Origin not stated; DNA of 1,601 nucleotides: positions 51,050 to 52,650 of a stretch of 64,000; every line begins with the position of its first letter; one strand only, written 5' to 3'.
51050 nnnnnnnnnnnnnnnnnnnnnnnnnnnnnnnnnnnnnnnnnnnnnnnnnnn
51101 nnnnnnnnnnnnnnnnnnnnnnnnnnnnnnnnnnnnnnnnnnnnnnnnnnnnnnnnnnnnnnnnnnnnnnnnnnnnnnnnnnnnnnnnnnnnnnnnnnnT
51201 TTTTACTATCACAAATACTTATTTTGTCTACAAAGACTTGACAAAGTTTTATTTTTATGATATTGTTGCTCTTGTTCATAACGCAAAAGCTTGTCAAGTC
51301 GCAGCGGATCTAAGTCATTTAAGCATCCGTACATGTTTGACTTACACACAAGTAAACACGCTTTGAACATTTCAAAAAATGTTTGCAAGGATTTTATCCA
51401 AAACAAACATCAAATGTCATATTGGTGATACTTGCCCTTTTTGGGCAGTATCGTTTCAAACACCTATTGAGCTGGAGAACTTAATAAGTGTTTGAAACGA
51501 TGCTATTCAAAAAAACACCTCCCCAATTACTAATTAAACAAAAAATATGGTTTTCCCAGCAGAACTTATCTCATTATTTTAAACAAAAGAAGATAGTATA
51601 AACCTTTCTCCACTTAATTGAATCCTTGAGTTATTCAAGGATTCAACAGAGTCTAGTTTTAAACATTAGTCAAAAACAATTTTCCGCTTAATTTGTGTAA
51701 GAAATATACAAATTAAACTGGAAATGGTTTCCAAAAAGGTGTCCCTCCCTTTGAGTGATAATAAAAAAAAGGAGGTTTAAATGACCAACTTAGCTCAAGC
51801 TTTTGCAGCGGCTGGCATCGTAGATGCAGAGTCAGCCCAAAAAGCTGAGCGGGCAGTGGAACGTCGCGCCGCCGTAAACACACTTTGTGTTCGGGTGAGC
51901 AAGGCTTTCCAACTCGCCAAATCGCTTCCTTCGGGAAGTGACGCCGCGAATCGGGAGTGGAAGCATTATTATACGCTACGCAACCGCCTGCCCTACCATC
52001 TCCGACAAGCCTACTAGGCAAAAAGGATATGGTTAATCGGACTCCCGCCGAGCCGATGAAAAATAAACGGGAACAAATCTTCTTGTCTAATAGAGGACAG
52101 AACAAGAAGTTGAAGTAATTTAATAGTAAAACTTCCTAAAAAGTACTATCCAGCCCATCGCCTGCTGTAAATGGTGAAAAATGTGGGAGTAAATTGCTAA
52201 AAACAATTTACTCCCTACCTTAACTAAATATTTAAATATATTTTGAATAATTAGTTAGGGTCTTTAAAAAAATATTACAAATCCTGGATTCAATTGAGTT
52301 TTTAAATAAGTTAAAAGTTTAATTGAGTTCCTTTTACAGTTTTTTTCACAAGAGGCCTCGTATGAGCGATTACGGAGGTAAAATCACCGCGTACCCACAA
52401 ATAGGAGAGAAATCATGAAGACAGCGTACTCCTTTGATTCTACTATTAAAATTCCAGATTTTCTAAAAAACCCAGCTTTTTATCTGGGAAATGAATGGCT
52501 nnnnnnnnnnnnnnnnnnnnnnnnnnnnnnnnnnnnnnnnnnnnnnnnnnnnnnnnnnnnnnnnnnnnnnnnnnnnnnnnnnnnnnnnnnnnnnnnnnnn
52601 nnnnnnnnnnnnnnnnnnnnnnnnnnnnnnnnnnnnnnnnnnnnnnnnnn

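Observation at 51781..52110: ~56% GC segment in a ~33% GC genome: a horizontally acquired mini-gene or a structured RNA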

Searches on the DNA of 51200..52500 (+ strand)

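Call 5: search_rna_families(source=window, start=51200, end=52500, threshold=evalue, max_evalue=10, show_alignments=3)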
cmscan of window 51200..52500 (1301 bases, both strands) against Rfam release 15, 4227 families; matches with E-value up to 10: 22.
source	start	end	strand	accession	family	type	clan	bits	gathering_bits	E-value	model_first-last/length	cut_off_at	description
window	51387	51465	+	RF02316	TtnuHACA9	Gene; snRNA; snoRNA; HACA-box;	-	26.3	100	0.11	1-135/135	no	Tetrahymena snoRNA TtnuHACA9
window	52178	52260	+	RF01470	rli38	Gene; sRNA;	-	26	49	0.47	1-150/150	no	Listeria sRNA rli38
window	52141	52271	+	RF02325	TtnuHACA18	Gene; snRNA; snoRNA; HACA-box;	-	24.2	100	0.52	1-130/130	no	Tetrahymena snoRNA TtnuHACA18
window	51617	51647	+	RF04267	mir-362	Gene; miRNA;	-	23.7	80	0.016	1-65/65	no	mir-362 microRNA precursor family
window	51617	51647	-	RF04267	mir-362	Gene; miRNA;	-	22.5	80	0.036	1-65/65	no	mir-362 microRNA precursor family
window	51441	51510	+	RF03351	MIR6020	Gene; miRNA;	-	22.1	118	0.17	1-110/110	no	MIR6020 microRNA precursor family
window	51438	51514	+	RF04174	MIR4208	Gene; miRNA;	-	21.9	140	1.6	1-191/191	no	MIR4208 microRNA precursor family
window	51309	51358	-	RF00436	UnaL2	Cis-reg;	-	19.8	55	1.2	1-54/54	no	UnaL2 LINE 3' element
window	51673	51731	+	RF04205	MIR2606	Gene; miRNA;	-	19.8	139.7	6.4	1-165/165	no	MIR2606 microRNA precursor family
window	51672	51732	-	RF04205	MIR2606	Gene; miRNA;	-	19.8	139.7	6.6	1-165/165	no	MIR2606 microRNA precursor family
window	51438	51511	-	RF01913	mir-2778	Gene; miRNA;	-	19.5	86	1.1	1-77/77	no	mir-2778 microRNA precursor family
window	51644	51721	-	RF02385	sau-13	Gene; sRNA;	-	18.2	55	9.1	1-104/104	no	Staphylococcus sRNA sau-13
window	51271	51315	-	RF00556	L19_leader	Cis-reg; leader;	-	18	36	1.1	1-42/42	no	Ribosomal protein L19 leader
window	51673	51731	-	RF03879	mir-2831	Gene; miRNA;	-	18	90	2.2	1-75/75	no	mir-2831 microRNA precursor family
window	51371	51512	+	RF02642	Spy491311c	Gene; sRNA;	-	17.7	178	2.7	1-143/143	no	S. pyogenes small RNA Spy491311c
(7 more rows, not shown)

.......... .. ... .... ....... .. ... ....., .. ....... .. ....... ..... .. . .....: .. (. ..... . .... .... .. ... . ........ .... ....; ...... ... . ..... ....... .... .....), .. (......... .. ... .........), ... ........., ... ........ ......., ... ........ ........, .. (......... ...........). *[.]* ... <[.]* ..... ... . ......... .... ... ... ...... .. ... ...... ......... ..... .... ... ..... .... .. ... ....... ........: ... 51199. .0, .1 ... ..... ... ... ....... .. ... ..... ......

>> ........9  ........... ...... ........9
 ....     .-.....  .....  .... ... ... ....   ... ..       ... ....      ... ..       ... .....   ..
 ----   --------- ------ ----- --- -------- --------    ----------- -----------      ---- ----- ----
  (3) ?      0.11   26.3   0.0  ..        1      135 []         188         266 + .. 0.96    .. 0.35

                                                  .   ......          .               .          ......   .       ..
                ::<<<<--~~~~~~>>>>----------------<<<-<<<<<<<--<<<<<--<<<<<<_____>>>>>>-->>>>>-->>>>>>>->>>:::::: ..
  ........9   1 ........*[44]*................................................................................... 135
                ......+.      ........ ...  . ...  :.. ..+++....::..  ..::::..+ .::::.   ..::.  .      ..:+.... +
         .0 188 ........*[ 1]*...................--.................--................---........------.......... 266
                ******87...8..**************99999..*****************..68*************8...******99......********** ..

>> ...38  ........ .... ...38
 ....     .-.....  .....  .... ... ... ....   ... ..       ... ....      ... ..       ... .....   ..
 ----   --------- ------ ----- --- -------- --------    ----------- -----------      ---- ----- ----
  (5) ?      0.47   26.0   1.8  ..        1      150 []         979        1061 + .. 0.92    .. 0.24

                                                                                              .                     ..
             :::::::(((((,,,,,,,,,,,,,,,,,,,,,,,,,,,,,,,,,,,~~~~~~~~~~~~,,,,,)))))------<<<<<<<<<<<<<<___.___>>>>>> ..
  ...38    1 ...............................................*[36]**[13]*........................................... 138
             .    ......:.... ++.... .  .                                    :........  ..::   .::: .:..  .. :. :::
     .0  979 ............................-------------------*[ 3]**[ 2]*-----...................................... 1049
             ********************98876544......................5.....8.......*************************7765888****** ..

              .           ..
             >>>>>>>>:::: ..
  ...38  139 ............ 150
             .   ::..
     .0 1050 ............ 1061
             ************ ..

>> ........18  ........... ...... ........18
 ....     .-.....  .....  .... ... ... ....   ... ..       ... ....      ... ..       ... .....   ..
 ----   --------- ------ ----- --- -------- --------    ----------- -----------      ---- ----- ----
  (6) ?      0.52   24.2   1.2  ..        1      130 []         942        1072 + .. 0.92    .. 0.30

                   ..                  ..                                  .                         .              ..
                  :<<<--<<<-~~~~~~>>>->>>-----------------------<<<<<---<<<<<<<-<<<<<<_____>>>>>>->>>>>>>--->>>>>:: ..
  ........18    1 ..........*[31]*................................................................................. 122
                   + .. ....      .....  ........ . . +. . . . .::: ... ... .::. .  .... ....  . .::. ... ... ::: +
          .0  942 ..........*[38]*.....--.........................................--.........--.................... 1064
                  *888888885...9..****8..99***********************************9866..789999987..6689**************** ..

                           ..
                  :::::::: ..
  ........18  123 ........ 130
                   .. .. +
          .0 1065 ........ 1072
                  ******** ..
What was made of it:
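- On Any Rfam family (RNase P, tmRNA, SRP, 6S, riboswitches, ribozymes and the rest): Nothing overlaps 51781-52112 at E<=10 (call 5).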

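Call 15: search_dna_similar(query=window:51700-52200:+, collection=phages, mode=distant, max_evalue=1)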
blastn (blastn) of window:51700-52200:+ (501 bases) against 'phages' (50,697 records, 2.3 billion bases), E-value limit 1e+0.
No match.

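Call 16: search_dna_similar(query=window:51700-52200:+, collection=plasmids, mode=distant, max_evalue=1)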
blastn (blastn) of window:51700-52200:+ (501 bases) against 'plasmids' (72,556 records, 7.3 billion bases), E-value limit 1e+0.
Records with a match: 1; places in all: 1; records where one place covers at least 80% of the query: 0.
Best place of each record, by identity: 80-90% 1.
By first word of the organism name: Pseudomonas 1.
By predicted mobility (MOB-suite, as given by PLSDB): non-mobilizable 1.
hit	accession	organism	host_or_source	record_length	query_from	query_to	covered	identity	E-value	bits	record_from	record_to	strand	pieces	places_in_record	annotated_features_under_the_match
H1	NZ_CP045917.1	Pseudomonas aeruginosa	Homo sapiens,lung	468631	148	186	8%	85.7%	5e-1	44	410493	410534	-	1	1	hypothetical protein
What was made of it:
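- Tried and rejected: DNA searches of phage and plasmid collections gave nothing relevant (calls 15, 16).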

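Call 36: search_rna_families(sources=[L002, L003, L004], threshold=evalue, max_evalue=1, show_alignments=2)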
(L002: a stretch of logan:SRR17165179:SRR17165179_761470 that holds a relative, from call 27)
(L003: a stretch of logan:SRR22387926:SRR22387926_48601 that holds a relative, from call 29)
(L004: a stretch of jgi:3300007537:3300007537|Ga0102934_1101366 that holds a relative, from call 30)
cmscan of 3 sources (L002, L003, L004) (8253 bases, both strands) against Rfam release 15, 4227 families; matches with E-value up to 1: 3.
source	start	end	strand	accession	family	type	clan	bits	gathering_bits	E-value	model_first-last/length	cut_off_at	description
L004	194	274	+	RF00506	Thr_leader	Cis-reg; leader;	-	28.6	55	0.038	1-118/118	no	Threonine operon leader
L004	1300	1358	+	RF03374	mir-2001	Gene; miRNA;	-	27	74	0.016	1-72/72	no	mir-2001 microRNA precursor family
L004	266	342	-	RF01773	rpsL_pseudo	Cis-reg; leader;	-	21.4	70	0.65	1-128/128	no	Pseudomonas rpsL leader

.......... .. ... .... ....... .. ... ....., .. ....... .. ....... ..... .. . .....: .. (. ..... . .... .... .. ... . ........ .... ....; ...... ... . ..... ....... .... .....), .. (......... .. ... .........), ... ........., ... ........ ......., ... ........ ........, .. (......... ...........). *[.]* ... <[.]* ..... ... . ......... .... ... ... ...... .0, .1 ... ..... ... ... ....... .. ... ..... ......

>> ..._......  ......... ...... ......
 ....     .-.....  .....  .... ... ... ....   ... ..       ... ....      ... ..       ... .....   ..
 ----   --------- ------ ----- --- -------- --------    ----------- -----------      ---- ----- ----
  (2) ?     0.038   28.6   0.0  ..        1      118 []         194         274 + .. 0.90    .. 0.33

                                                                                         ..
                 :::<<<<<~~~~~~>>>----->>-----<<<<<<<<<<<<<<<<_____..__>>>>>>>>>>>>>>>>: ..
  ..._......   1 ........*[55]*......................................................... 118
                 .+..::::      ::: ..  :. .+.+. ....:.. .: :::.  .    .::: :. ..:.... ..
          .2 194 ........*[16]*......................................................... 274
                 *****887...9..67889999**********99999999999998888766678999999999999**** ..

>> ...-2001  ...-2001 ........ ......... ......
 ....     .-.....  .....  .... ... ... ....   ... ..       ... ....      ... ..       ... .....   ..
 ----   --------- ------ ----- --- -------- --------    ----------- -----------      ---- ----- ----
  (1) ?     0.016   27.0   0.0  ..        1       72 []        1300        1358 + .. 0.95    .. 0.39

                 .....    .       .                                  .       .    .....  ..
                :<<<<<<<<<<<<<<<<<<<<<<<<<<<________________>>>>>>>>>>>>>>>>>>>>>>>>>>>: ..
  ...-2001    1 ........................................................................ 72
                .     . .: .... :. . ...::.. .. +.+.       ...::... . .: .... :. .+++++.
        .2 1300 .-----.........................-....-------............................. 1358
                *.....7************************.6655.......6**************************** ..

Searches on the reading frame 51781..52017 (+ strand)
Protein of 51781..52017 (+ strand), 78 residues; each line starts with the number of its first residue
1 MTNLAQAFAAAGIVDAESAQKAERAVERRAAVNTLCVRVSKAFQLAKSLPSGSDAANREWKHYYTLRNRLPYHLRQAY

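Call 9: search_protein_families(library=pfam, proteins=[window:51781-52014:+], max_evalue=1)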
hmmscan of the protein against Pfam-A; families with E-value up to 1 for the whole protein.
window:51781-52014:+ (78 aa): 1 family
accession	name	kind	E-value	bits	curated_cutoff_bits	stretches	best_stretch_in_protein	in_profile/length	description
PF22905.2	Hydro_N_hd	-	0.076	13.4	27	1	2-30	35-63/195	Hydrolase N-terminal helical domain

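Call 13: find_homologous_proteins(query=window:51781-52014:+, max_evalue=10)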
Query window:51781-52014:+: 1 candidates shared short words with the query, none scored E <= 10.
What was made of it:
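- Tried and rejected: The word-index protein search found nothing (call 13).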

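Call 19: find_encoding_contigs(protein=window:51781-52017:+, flank=5000)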
Protein window:51781-52017:+ (78 aa): no gene with exactly this product is on record in the collection.

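Call 23: search_protein_representatives(protein=window:51781-52014:+)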
Query: 78 residues. Proteins with E-value up to 0.001 (for the whole library): 4; up to 1e-10: 0; up to 1e-30: 0. The best 4 are listed.
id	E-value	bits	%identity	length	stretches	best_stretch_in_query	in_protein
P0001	4.3e-08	49.2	52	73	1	1-76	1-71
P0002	4.8e-04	36.5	48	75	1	1-78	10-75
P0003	6.0e-04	36.1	40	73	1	1-78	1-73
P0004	6.0e-04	36.1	38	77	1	1-78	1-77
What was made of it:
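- An exhaustive HMMER search found 4 full-length homologues of 73-77 aa (call 23).
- Tried and rejected: Only the exhaustive search did (call 23).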

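Call 26: find_homologous_proteins(query=A1, max_evalue=0.01)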
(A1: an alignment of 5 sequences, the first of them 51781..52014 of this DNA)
Query A1 (5 sequences) (78 aa, profile of the alignment): 4 proteins with E <= 0.01 among 351 candidates.
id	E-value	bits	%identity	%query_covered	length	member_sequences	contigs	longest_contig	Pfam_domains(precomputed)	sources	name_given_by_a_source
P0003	1.4e-32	130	36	100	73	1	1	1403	-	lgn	-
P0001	4.5e-27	112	50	97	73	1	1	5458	-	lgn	-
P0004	1.4e-26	111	38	100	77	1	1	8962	-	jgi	jgi:hypothetical protein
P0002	1.2e-25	108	41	100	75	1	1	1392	-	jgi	-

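Call 27: find_encoding_contigs(protein=P0001, flank=6000)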
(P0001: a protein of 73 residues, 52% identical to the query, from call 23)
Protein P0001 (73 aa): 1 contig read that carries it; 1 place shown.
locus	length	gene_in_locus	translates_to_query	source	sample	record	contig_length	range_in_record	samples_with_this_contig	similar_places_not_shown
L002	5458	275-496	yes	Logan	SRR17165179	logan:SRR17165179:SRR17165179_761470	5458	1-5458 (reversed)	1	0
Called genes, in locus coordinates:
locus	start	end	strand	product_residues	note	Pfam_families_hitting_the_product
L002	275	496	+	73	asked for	-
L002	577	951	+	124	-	-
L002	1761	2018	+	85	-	-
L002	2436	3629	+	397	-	-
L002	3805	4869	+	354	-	-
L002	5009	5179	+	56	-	-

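Call 28: find_encoding_contigs(protein=P0004, flank=9000)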
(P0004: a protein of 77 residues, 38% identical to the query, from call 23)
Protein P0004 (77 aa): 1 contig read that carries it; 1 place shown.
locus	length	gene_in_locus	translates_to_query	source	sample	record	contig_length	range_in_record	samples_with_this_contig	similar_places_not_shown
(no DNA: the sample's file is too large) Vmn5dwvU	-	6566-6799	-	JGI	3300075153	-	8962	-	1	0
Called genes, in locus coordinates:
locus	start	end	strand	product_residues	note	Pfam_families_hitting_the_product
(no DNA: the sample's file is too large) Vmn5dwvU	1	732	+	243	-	?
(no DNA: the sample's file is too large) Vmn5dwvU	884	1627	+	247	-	PF01978:TrmB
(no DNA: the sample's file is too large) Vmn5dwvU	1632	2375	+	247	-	PF01978:TrmB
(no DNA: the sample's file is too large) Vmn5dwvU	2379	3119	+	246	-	PF01978:TrmB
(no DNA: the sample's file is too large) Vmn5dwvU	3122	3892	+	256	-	PF01978:TrmB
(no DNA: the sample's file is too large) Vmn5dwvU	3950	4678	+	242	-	PF01978:TrmB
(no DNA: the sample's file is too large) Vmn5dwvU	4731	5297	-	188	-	-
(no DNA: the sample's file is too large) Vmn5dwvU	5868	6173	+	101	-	-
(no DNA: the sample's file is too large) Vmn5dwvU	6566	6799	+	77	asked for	-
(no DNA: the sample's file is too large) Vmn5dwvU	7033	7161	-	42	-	-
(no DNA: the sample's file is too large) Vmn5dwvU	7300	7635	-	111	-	-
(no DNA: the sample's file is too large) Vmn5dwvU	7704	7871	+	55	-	-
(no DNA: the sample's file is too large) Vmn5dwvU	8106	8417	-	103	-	-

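Call 29: find_encoding_contigs(protein=P0003, flank=3000)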
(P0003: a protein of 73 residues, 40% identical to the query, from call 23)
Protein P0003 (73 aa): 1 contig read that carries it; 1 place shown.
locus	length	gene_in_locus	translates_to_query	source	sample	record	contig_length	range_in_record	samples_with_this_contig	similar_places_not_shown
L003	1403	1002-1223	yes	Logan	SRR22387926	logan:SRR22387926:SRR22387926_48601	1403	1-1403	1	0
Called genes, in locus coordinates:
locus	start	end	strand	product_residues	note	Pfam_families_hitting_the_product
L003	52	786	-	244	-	PF01978:TrmB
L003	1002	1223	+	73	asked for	-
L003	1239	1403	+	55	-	?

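Call 30: find_encoding_contigs(protein=P0002, flank=3000)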
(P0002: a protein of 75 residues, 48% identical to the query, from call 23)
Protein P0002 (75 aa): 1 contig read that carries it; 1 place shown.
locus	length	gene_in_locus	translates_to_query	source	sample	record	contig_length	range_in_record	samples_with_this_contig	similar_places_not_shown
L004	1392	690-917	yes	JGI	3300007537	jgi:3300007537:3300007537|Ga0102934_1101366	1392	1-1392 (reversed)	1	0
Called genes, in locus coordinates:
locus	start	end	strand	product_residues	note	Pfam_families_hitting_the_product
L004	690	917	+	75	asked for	-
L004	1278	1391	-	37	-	?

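Call 64: search_protein_families(library=phrogs, proteins=[window:51781-52014:+, P0001, P0003, P0004], max_evalue=0.01)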
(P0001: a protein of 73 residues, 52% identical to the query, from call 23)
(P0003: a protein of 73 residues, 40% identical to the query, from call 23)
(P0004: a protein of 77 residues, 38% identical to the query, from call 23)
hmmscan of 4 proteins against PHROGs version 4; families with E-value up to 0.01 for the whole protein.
window:51781-52014:+ (78 aa): 0 families

P0001 (73 aa): 0 families

P0003 (73 aa): 0 families

P0004 (77 aa): 0 families

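Call 74: predict_structure(alignment_id=A1)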
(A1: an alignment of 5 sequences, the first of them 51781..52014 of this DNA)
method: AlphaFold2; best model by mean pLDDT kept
length: 78 residues; sequences in the alignment: 5
mean_pLDDT: 82.1   pTM: 0.60
mean pLDDT of the five models: 82.1, 80.5, 80.0, 78.4, 75.8
residues with pLDDT >= 90: 38; 70-90: 21; 50-70: 18; < 50: 1
segments of 3 or more residues with pLDDT < 50: none
pLDDT, mean of each block of 10 residues (from residue 1): 52 63 81 93 95 93 94 87
secondary structure, 60 per line:
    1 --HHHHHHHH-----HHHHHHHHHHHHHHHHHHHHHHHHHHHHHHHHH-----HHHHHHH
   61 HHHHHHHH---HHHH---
elements in order: H3-10 H16-48 H54-68 H72-75
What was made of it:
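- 51781..52017 (+): Protein-coding gene of 78 codons plus TAG. The product is a basic, Ala/Arg-rich orphan protein predicted to form a two-helix hairpin. AF2 gives pLDDT 82 with helices 16-48 and 54-68 (call 74).
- The AF2 helical-hairpin model is confident (call 74).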

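Call 78: fold_search(model_id=the predicted structure, library=pdb)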
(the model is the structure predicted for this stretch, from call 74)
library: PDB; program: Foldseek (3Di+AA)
matches with E <= 10: 57; with E <= 0.001: 0
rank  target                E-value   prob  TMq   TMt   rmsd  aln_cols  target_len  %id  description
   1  8jjr_f                1.8e+00  0.60  0.43  0.21   3.8        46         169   22  Cryo-EM structure of Symbiodinium photosystem I (released 2024-05-15)
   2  2kv7_MODEL_1_A        2.3e+00  0.15  0.31  0.30   4.5        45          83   22  NMR solution structure of a soluble PrgI mutant from Salmonella Typhimurium (released 2010-06-16)
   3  7y5e_F2               2.6e+00  0.47  0.42  0.22   1.5        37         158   24  In situ single-PBS-PSII-PSI-LHCs megacomplex. (released 2023-02-01)
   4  5xi8                  2.6e+00  0.25  0.42  0.20  14.7        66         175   27  Structure and function of the TPR domain (released 2017-10-18)
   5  1u2m_C                2.8e+00  0.33  0.56  0.33   4.2        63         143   16  Crystal Structure of Skp (released 2004-08-24)
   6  6jqa_B                3.6e+00  0.44  0.57  0.51   3.2        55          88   13  Crystal structure of phyllogen, a phyllody inducing effector protein of phytoplasma. (released 2019-05-15)
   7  3o4x_E                3.6e+00  0.06  0.27  0.06   8.4        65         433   15  Crystal structure of complex between amino and carboxy terminal fragments of mDia1 (released 2010-10-13)
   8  6jqa_C                4.5e+00  0.30  0.63  0.61   3.5        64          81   11  Crystal structure of phyllogen, a phyllody inducing effector protein of phytoplasma. (released 2019-05-15)
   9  1sg2_A                4.5e+00  0.20  0.55  0.32   4.1        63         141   16  Crystal structure of the periplasmic chaperone Skp (released 2004-09-14)
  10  3obv_E                4.5e+00  0.05  0.27  0.06   8.5        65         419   15  Autoinhibited Formin mDia1 Structure (released 2010-11-24)
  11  8h1j_A                4.8e+00  0.51  0.48  0.11   0.7        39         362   18  Cryo-EM structure of the TnpB-omegaRNA-target DNA ternary complex (released 2023-04-12)
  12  9m4f_F                4.8e+00  0.35  0.42  0.21   1.5        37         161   22  Photosystem I from the eukaryotic filamentous algae (released 2025-08-27)
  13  1sg2_C                4.8e+00  0.15  0.48  0.29   5.0        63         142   17  Crystal structure of the periplasmic chaperone Skp (released 2004-09-14)
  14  6q09                  5.1e+00  0.28  0.48  0.24   1.5        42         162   17  Crystal structure of iron-bound Hemerythrin HHE cation binding domain-containing protein: Rv2633c homolog from Mycobacte (released 2020-01-22)
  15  5mmj_t                5.1e+00  0.09  0.38  0.30   4.3        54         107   24  Structure of the small subunit of the chloroplast ribosome (released 2017-01-11)
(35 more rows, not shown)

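Call 96: search_protein_families(library=padloc, proteins=[window:51781-52014:+, P0001, P0003], max_evalue=0.01)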
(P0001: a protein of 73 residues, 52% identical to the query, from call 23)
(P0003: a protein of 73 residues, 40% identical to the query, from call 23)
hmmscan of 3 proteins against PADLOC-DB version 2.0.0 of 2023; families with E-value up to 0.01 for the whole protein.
window:51781-52014:+ (78 aa): 0 families

P0001 (73 aa): 0 families

P0003 (73 aa): 0 families

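Call 97: search_protein_families(library=ncbifam, proteins=[window:51781-52014:+, P0001, P0003, P0004], max_evalue=0.01)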
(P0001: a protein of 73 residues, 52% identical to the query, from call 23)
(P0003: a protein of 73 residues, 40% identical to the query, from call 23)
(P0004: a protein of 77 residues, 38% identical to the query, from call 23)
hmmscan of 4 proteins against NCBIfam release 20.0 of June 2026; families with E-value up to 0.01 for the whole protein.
window:51781-52014:+ (78 aa): 0 families

P0001 (73 aa): 0 families

P0003 (73 aa): 0 families

P0004 (77 aa): 0 families

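Call 98: search_solved_structures(query=A1, max_evalue=1)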
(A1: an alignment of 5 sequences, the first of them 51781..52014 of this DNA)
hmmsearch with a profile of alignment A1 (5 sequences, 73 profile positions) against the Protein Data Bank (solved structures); distinct sequences matched with E-value up to 1: 3.
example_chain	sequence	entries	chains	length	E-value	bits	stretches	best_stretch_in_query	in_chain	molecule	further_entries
7r7c_J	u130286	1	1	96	0.33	14.8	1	13-51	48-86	rRNA-processing protein EBP2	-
3woy_A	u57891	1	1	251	0.43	14.4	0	27-73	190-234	CLIP-associating protein 2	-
3viq_A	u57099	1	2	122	0.89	13.4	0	13-47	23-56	Swi5-dependent recombination DNA repair protein 1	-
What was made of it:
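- No RNA-binding domain is detectable (calls 9, 97, 98).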
